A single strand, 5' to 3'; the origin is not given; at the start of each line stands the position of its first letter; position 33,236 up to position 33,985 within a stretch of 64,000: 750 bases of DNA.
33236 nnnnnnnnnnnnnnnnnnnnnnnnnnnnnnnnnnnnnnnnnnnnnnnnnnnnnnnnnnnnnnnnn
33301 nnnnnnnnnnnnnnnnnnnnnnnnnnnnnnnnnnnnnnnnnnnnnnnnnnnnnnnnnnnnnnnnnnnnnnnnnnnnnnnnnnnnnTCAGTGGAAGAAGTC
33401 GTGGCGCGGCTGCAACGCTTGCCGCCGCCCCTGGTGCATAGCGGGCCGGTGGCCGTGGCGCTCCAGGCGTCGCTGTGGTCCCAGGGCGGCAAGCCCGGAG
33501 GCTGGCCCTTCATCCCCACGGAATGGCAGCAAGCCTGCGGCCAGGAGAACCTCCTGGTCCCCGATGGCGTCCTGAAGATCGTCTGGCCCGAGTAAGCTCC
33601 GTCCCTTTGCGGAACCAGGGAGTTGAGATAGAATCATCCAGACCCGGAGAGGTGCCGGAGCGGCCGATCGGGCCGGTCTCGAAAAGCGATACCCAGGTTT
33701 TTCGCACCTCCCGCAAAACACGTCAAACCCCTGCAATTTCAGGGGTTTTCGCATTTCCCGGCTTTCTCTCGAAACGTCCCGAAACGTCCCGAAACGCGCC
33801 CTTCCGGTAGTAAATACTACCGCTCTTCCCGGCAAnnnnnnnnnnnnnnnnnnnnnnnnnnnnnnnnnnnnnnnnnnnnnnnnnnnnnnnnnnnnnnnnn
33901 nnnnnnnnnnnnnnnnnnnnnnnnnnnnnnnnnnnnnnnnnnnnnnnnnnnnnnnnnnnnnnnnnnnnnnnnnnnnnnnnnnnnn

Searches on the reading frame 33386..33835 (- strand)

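Call 59: search_protein_families(library=pfam, proteins=[window:33386-33835:-], max_evalue=0.1)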
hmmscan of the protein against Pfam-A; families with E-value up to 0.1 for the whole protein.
window:33386-33835:- (149 aa): 1 family
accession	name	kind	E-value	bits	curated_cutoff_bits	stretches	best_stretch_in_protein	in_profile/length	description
PF03589.19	Antiterm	-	0.085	13.4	26.7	0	33-50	22-41/87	Antitermination protein Q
